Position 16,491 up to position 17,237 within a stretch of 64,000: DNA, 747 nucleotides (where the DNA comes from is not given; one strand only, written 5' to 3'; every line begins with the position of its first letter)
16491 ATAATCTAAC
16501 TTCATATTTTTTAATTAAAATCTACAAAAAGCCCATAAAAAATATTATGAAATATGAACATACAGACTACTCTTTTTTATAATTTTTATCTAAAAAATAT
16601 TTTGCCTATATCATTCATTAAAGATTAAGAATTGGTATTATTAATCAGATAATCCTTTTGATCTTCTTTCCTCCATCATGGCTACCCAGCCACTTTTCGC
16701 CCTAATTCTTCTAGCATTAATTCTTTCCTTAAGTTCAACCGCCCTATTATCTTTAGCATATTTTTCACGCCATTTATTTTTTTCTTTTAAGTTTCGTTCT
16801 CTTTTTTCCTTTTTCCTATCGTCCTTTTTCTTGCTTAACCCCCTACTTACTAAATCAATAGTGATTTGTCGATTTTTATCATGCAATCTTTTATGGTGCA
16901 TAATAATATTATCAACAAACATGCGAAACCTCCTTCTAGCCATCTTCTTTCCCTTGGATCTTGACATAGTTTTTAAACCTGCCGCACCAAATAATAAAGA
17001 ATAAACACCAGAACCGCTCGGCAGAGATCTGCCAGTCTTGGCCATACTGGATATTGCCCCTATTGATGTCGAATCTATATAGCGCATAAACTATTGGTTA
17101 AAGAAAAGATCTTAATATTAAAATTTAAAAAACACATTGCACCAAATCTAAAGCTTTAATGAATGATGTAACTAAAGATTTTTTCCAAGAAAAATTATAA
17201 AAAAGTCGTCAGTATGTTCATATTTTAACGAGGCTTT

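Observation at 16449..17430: Composite-transposon-like arrangement: two inverted full-length MITEs bracket one orphan basic ORF between truA and mnmE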

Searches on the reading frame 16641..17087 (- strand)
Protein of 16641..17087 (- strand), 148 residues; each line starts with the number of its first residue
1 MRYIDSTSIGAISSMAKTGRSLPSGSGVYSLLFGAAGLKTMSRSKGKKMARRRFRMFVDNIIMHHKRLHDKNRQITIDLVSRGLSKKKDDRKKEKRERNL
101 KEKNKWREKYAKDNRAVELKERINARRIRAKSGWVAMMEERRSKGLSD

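Call 6: search_protein_families(library=pfam, proteins=[window:16641-17087:-], max_evalue=1)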
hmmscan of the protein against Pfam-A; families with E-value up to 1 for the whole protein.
window:16641-17087:- (148 aa): 0 families

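Call 7: search_protein_families(library=phrogs, proteins=[window:16641-17087:-], max_evalue=1)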
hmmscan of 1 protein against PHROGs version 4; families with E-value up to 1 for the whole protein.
window:16641-17087:- (148 aa): 2 families
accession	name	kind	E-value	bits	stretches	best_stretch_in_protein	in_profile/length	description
phrog_1183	-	DNA, RNA and nucleotide metabolism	0.16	12.8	1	66-136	65-134/139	endonuclease V N-glycosylase UV repair enzyme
phrog_9457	-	unknown function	0.23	12.9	0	46-67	61-82/107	-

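Call 10: find_homologous_proteins(query=window:16641-17087:-, max_evalue=0.01)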
Query window:16641-17087:- (148 aa): 41 proteins with E <= 0.01 among 83 candidates.
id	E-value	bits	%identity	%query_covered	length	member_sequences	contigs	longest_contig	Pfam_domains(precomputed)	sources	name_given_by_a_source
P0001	1.6e-86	305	100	100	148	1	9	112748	-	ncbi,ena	-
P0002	2.0e-72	259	84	99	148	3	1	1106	-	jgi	-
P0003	7.1e-56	206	68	97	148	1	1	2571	-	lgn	-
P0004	9.9e-56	206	70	97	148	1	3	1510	-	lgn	-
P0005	3.0e-54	201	66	98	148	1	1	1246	-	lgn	-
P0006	1.0e-53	199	68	96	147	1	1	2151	-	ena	-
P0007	9.3e-52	193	65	99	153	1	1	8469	-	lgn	-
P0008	1.2e-50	189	66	97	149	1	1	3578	-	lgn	-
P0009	8.2e-50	186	66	96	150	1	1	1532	-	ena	-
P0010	3.6e-49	184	70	86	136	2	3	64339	-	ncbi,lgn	-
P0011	2.6e-47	178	63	96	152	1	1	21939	-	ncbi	-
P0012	1.6e-37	147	79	62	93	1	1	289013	-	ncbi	-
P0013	8.2e-33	131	54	96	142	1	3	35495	-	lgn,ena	-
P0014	1.2e-31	128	47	98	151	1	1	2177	-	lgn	-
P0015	5.2e-30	122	70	61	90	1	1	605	-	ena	-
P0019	2.0e-15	75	43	57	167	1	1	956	-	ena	-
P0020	1.8e-14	72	40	64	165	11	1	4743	-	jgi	jgi:hypothetical protein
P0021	2.3e-14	72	42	76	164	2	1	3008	-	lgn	-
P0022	6.3e-14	70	43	74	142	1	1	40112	-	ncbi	-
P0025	6.5e-13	67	33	94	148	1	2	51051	-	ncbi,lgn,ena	-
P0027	1.3e-12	66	43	67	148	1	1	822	-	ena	-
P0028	1.7e-12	66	41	68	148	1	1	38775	-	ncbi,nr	ncbi:MAG: hypothetical protein KGP29_05020 [Proteobacteria bacterium]|nr:hypothetical protein [Pseud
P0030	3.7e-12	65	39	66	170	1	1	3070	-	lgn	-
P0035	1.2e-11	63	39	70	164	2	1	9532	-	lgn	-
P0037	1.6e-10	59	35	91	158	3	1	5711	-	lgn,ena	-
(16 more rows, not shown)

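Call 11: find_encoding_contigs(protein=P0001, flank=5000, max_places=6)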
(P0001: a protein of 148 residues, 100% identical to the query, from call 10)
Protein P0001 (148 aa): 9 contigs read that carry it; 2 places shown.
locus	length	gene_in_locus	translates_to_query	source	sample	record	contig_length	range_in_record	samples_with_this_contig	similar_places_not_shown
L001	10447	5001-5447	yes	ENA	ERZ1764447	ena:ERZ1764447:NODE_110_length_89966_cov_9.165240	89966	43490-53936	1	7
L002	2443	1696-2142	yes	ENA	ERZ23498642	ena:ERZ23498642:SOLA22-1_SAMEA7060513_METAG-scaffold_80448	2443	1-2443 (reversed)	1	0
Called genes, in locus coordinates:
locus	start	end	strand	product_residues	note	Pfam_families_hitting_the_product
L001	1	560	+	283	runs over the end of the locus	PF00561:Abhydrolase_1 (faint)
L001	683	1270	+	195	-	PF00565:SNase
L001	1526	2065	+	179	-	PF13505:OMP_b-brl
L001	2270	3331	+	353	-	PF01118:Semialdhyde_dh, PF22698:Semialdhyde_dhC_1, PF02774:Semialdhyde_dhC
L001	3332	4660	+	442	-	PF10396:TrmE_N, PF12631:MnmE_helical, PF00350:Dynamin_N (weak), PF01926:MMR_HSR1, PF02421:FeoB_N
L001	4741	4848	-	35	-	-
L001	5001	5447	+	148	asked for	-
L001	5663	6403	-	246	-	PF01416:PseudoU_synth_1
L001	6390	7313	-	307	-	PF06574:FAD_syn, PF01687:Flavokinase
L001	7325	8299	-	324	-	PF02445:NadA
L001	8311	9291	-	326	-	PF00579:tRNA-synt_1b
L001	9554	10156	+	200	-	PF00578:AhpC-TSA, PF08534:Redoxin, PF10417:1-cysPrx_C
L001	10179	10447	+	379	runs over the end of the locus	-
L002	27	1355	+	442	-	PF10396:TrmE_N, PF12631:MnmE_helical, PF00350:Dynamin_N (weak), PF01926:MMR_HSR1, PF02421:FeoB_N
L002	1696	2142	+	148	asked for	-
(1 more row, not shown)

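Call 12: find_encoding_contigs(protein=P0010, flank=5000, max_places=4)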
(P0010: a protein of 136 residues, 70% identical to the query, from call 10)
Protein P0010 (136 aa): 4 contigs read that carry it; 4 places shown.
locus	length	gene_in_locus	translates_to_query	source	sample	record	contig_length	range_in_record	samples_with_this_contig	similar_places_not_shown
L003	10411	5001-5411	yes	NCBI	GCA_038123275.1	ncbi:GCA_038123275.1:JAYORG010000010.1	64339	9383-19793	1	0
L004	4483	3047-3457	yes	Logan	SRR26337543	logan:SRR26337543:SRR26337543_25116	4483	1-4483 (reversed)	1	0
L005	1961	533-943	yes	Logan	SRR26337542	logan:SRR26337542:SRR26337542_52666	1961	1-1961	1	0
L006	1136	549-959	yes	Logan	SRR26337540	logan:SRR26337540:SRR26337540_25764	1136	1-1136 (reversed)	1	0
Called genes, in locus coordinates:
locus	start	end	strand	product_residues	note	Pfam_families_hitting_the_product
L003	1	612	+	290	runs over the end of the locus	-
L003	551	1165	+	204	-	PF00565:SNase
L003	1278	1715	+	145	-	-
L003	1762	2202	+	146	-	-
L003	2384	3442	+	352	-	PF01118:Semialdhyde_dh, PF22698:Semialdhyde_dhC_1, PF02774:Semialdhyde_dhC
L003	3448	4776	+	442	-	PF10396:TrmE_N, PF12631:MnmE_helical, PF00350:Dynamin_N (weak), PF01926:MMR_HSR1, PF02421:FeoB_N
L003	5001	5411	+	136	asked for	-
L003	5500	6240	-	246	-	PF01416:PseudoU_synth_1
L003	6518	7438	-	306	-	PF06574:FAD_syn, PF01687:Flavokinase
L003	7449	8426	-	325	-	PF02445:NadA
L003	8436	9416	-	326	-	PF00579:tRNA-synt_1b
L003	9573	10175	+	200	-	PF00578:AhpC-TSA, PF08534:Redoxin, PF10417:1-cysPrx_C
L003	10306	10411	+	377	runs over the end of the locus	PF00226:DnaJ, PF01556:DnaJ_C, PF00684:DnaJ_CXXCXGXG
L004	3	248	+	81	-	?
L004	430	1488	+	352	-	PF01118:Semialdhyde_dh, PF22698:Semialdhyde_dhC_1, PF02774:Semialdhyde_dhC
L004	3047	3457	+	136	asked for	-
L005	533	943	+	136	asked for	-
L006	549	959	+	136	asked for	-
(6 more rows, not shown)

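Call 13: find_encoding_contigs(protein=P0012, flank=5000, max_places=3)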
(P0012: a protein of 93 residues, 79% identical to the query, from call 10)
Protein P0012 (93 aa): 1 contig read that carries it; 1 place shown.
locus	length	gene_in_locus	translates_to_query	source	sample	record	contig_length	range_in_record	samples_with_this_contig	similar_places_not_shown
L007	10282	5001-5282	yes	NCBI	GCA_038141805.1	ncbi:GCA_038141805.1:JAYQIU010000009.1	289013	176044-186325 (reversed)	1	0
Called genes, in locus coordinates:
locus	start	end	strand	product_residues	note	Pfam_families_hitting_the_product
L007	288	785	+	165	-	PF00565:SNase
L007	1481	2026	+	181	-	PF13505:OMP_b-brl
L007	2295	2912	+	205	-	PF01118:Semialdhyde_dh, PF22698:Semialdhyde_dhC_1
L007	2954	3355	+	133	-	PF02774:Semialdhyde_dhC, PF22698:Semialdhyde_dhC_1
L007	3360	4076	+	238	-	PF10396:TrmE_N, PF12631:MnmE_helical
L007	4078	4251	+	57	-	PF01926:MMR_HSR1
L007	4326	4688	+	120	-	PF12631:MnmE_helical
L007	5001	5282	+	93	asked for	-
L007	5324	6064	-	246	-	PF01416:PseudoU_synth_1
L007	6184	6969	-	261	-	PF06574:FAD_syn, PF01687:Flavokinase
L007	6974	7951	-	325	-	PF02445:NadA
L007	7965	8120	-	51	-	-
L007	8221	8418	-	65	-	PF00579:tRNA-synt_1b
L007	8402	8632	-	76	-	PF00579:tRNA-synt_1b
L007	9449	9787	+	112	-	PF00578:AhpC-TSA, PF08534:Redoxin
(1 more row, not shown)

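Call 14: find_encoding_contigs(protein=P0011, flank=5000, max_places=2)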
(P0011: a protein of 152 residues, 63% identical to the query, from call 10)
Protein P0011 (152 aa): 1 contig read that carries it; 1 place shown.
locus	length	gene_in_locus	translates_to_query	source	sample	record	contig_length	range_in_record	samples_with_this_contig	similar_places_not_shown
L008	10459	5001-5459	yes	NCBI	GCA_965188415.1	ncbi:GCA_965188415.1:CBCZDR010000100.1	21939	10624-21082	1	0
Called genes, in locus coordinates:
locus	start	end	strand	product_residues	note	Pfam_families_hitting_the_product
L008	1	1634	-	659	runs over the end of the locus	PF15615:TerB_C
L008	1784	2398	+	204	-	PF00565:SNase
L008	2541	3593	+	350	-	PF01118:Semialdhyde_dh, PF02774:Semialdhyde_dhC, PF22698:Semialdhyde_dhC_1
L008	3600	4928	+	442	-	PF10396:TrmE_N, PF12631:MnmE_helical, PF00350:Dynamin_N (weak), PF01926:MMR_HSR1, PF02421:FeoB_N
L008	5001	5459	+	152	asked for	-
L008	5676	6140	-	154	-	-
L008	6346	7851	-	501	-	PF00474:SSF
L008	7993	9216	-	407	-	PF02784:Orn_Arg_deC_N, PF00278:Orn_DAP_Arg_deC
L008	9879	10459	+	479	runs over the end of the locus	?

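Call 15: find_encoding_contigs(protein=P0013, flank=5000, max_places=2)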
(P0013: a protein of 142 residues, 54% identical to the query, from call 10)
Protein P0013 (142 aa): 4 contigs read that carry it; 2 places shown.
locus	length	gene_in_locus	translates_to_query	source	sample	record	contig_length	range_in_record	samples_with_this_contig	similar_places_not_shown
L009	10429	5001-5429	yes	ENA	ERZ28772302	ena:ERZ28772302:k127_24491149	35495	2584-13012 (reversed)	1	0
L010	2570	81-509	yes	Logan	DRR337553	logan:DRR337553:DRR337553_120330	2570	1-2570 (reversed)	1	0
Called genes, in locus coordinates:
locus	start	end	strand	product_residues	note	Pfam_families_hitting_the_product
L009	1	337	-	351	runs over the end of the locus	PF22660:RS_preATP-grasp-like, PF02222:ATP-grasp, PF07478:Dala_Dala_lig_C (weak), PF17769:PurK_C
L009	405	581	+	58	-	PF03966:Trm112p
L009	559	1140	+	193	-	PF00565:SNase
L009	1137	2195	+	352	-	PF01118:Semialdhyde_dh, PF22698:Semialdhyde_dhC_1, PF02774:Semialdhyde_dhC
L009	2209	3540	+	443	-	PF10396:TrmE_N, PF12631:MnmE_helical, PF01926:MMR_HSR1, PF02421:FeoB_N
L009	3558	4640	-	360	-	PF13483:Lactamase_B_3, PF12706:Lactamase_B_2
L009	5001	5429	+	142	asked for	-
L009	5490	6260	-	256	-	PF04338:DUF481 (weak)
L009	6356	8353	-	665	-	PF00289:Biotin_carb_N, PF02222:ATP-grasp, PF02786:CPSase_L_D2, PF08443:RimK (weak), PF07478:Dala_Dala_lig_C, PF02785:Biotin_carb_C, PF18140:PCC_BT, PF00364:Biotin_lipoyl, +2 more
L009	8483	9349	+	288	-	PF01040:UbiA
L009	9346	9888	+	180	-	PF01467:CTP_transf_like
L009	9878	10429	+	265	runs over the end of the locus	PF01026:TatD_DNase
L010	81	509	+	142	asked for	-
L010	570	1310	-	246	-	PF04338:DUF481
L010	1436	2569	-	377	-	?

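Call 16: find_encoding_contigs(protein=P0025, flank=5000, max_places=2)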
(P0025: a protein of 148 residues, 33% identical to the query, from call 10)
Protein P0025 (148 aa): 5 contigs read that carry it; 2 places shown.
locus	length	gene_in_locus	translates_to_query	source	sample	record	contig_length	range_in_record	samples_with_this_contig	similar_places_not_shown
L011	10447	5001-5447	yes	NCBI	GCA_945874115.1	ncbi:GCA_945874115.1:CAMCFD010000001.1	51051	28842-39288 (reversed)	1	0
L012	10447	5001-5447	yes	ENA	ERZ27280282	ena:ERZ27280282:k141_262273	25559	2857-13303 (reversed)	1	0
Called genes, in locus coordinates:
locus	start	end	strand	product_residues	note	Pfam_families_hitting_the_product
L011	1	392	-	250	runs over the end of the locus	PF08511:COQ9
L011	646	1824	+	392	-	PF00202:Aminotran_3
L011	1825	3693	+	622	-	PF01590:GAF, PF13185:GAF_2 (weak), PF00512:HisKA, PF02518:HATPase_c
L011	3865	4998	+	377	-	-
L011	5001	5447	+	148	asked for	-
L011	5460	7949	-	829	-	PF00082:Peptidase_S8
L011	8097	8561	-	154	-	PF01451:LMWPc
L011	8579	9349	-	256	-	PF04028:DUF374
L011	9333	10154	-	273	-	PF03239:FTR1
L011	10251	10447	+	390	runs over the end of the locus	PF04055:Radical_SAM, PF06969:HemN_C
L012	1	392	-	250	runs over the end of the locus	PF08511:COQ9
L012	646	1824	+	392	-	PF00202:Aminotran_3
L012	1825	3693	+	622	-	PF01590:GAF, PF13185:GAF_2 (weak), PF00512:HisKA, PF02518:HATPase_c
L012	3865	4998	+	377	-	-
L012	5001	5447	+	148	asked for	-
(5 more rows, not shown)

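Call 17: find_encoding_contigs(protein=P0028, flank=5000, max_places=2)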
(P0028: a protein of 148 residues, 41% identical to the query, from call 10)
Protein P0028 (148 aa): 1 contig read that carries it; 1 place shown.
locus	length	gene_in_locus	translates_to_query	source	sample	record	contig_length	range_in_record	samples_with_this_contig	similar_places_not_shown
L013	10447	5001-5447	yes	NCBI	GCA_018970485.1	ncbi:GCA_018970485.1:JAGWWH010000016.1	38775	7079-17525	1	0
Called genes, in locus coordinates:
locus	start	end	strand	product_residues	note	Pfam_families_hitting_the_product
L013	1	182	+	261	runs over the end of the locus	PF01790:LGT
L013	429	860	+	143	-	PF00581:Rhodanese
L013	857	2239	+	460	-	PF11638:DnaA_N, PF01695:IstB_IS21 (weak), PF00308:Bac_DnaA, PF00004:AAA (weak), PF08299:Bac_DnaA_C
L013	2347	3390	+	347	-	PF01118:Semialdhyde_dh, PF02774:Semialdhyde_dhC, PF22698:Semialdhyde_dhC_1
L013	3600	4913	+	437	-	PF10396:TrmE_N, PF12631:MnmE_helical, PF01926:MMR_HSR1, PF02421:FeoB_N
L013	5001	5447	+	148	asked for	-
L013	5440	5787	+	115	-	PF02021:UPF0102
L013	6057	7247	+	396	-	-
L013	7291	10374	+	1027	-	PF04610:TrbL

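Call 20: search_protein_families(library=ncbifam, proteins=[window:16641-17087:-, P0028, P0025, P0020], max_evalue=1)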
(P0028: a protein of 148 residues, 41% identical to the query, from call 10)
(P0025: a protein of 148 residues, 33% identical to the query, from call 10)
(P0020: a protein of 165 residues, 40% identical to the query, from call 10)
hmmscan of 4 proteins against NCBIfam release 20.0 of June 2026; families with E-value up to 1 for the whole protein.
window:16641-17087:- (148 aa): 1 family
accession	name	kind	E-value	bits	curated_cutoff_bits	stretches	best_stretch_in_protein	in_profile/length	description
TIGR01596.1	cas3_HD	equivalog_domain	0.013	15.6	43.45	1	36-117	78-142/178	CRISPR-associated endonuclease Cas3''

P0028 (148 aa): 0 families

P0025 (148 aa): 0 families

P0020 (165 aa): 1 family
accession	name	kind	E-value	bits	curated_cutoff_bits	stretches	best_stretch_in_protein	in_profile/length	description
TIGR01596.1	cas3_HD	equivalog_domain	0.042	13.9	43.45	1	27-110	67-138/178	CRISPR-associated endonuclease Cas3''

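Call 21: search_solved_structures(query=A1, max_evalue=10)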
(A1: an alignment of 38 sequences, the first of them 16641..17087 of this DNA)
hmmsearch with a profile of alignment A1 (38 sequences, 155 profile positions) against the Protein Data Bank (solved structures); distinct sequences matched with E-value up to 10: 0.

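Call 30: search_protein_representatives(alignment_id=A1)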
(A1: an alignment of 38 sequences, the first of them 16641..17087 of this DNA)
Query: 38 sequences, 155 profile positions. Proteins with E-value up to 0.001 (for the whole library): 58; up to 1e-10: 51; up to 1e-30: 16. The best 58 are listed.
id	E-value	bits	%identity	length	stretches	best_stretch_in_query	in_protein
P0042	6.5e-47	175.8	-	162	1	13-149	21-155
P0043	1.9e-44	167.8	-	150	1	3-152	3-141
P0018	1.2e-41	158.7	-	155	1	1-149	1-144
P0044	5.4e-41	156.6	-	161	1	1-150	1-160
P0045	9.1e-41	155.8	-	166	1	1-152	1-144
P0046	1.2e-39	152.2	-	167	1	1-152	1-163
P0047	4.5e-39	150.4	-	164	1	3-149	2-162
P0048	8.4e-39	149.5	-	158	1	4-149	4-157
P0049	5.1e-38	146.9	-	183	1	1-151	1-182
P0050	1.9e-36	141.8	-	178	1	1-148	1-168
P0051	2.1e-36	141.7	-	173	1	24-147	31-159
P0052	6.8e-35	136.8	-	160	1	12-152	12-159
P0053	6.9e-34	133.5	-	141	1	17-146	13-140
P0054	2.1e-33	131.9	-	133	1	21-146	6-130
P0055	6.6e-33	130.3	-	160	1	2-152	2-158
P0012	1.1e-30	123.1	-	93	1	65-152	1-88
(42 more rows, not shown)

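Call 31: find_related_loci(query=A1, collection=genome_contigs, flank=4000)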
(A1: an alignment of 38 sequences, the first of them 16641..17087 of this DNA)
Query A1 (148 aa) in genome_contigs; peptide patterns used: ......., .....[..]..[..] (x = any residue, [..] = any of these).
116 stretches matched a pattern; 79 encode a relative of the query (tblastn E <= 1e-3); 79 distinct loci.
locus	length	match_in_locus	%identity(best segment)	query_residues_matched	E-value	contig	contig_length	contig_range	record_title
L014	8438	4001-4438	70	1-144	4e-60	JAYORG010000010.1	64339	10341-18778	MAG: Rickettsiales bacterium isolate 139567_S168_rosella_bins.tsv.125 NODE_337_length_64339_cov_8.301801, whole genome s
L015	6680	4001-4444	39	1-148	1e-25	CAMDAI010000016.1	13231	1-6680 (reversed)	MAG: Rickettsia typhi isolate ME-21oct19-62 genome assembly, contig: ME-21oct19-C7551, whole genome shotgun sequence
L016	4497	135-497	36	25-138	6e-19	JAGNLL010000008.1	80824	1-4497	MAG: Rickettsiales bacterium isolate Gw_Eff_bin_514 Gw_Eff_386_length_80824_cov_14.703818, whole genome shotgun sequence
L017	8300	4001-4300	43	52-148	1e-18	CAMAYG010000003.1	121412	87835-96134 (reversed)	MAG: Rickettsia typhi isolate ME-21oct19-15 genome assembly, contig: ME-21oct19-C164, whole genome shotgun sequence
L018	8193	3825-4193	37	25-139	1e-18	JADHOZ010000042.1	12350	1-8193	MAG: Rickettsiales bacterium isolate BS307-5m-G20 BS307-5m-C3965, whole genome shotgun sequence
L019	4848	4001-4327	39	36-137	2e-18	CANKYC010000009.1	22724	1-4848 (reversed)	MAG: Rickettsiales bacterium isolate ZE05-15may19-8 genome assembly, contig: ZE05-15May19-c587, whole genome shotgun seq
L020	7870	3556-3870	40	41-138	4e-18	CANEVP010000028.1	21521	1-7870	MAG: Rickettsiales bacterium isolate CE-Oct18-128 genome assembly, contig: CE-Oct18-128.fna-C28, whole genome shotgun se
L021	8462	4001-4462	35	6-143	6e-18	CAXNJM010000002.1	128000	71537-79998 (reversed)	MAG: Rickettsiales bacterium UBA1997 isolate ME-04may21-LR-81 genome assembly, contig: ME-04may21-LR-C576, whole genome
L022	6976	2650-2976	38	36-137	6e-18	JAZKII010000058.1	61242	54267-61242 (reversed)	MAG: Pseudomonadota bacterium isolate ADI_DC_SW_02_SPN_11032020-bin025 DCSW02SPN_B025_0_000000000058, whole genome shotg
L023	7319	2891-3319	35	6-143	1e-17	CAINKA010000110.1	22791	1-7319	MAG: uncultured Alphaproteobacteria bacterium isolate LJ-5-9m_bin-1355 genome assembly, contig: bin-1355:110/168, whole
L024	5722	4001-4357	37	27-138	2e-17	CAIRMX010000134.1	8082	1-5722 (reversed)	MAG: uncultured Alphaproteobacteria bacterium isolate ErkenSummer_bin-0736 genome assembly, contig: bin-0736:134/173, wh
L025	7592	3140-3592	34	3-137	2e-17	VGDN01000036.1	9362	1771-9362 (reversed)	MAG: Alphaproteobacteria bacterium isolate M_DeepCast_50m_m1_063 M_DeepCast_50m_m1_063_Ga0194121_10013490, whole genome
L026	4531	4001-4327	38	36-137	2e-17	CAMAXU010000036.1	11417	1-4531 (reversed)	MAG: Rickettsia typhi isolate ME-21oct19-9 genome assembly, contig: ME-21oct19-C9508, whole genome shotgun sequence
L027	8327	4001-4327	38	36-137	2e-17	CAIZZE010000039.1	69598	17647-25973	MAG: uncultured Alphaproteobacteria bacterium isolate Loc080925-4-5m_bin-0125 genome assembly, contig: bin-0125:39/83, w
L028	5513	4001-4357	37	27-138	3e-17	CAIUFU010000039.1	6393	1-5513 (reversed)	MAG: uncultured Alphaproteobacteria bacterium isolate KT6_bin-167 genome assembly, contig: bin-167:039/264, whole genome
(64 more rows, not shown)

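Call 33: predict_structure(alignment_id=A1)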
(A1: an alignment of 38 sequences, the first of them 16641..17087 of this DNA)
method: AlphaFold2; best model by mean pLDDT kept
length: 148 residues; sequences in the alignment: 38
mean_pLDDT: 77.5   pTM: 0.36
mean pLDDT of the five models: 77.5, 76.6, 76.4, 75.8, 75.6
residues with pLDDT >= 90: 54; 70-90: 48; 50-70: 31; < 50: 15
segments of 3 or more residues with pLDDT < 50: 1-3, 19-25, 27-29
pLDDT, mean of each block of 10 residues (from residue 1): 51 51 49 55 88 95 97 96 94 93 84 82 85 73 71
secondary structure, 60 per line:
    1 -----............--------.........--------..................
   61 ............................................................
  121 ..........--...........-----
elements in order: H6-17 H26-34 H43-130 H133-143

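Call 38: fold_search(model_id=the predicted structure, library=pdb)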
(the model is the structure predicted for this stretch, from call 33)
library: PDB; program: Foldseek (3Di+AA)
matches with E <= 10: 0; with E <= 0.001: 0
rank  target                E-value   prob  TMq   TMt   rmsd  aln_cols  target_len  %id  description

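Call 46: search_protein_families(library=pfam, alignment_id=A1, max_evalue=5)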
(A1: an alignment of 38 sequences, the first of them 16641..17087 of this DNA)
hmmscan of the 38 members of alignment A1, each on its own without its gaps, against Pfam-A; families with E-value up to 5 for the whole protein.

A. member 1, window:16641-17087:- (148 aa): 0 families

B. families by the number of members that match (of 38 scanned): 24 families
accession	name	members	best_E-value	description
PF15881.10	DUF4734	14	0.00029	Domain of unknown function (DUF4734)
PF00472.26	RF-1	5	0.34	RF-1 domain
PF01986.22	DUF123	3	0.082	Domain of unknown function DUF123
PF19566.4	Snx8_BAR_dom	2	0.18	Sorting nexin 8/Mvp1 BAR domain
PF18698.7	HisK_sensor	1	0.0069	Histidine kinase sensor domain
PF19280.4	CERK_C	1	0.0097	Ceramide kinase C-terminal domain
PF11690.13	DUF3287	1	0.01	Protein of unknown function (DUF3287)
PF08909.16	DUF1854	1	0.019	Domain of unknown function (DUF1854)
PF10864.13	DUF2663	1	0.038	Protein of unknown function (DUF2663)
PF15354.11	KAAG1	1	0.045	Kidney-associated antigen 1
PF25821.1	DUF7950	1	0.07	Domain of unknown function (DUF7950)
PF09440.15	eIF3_N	1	0.085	eIF3 subunit 6 N terminal domain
PF09421.15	FRQ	1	0.096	Frequency clock protein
PF21781.2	DUF6876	1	0.1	Family of unknown function (DUF6876)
PF12783.13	Sec7-like_HUS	1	0.1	Mon2/Sec7/BIG1-like, HUS domain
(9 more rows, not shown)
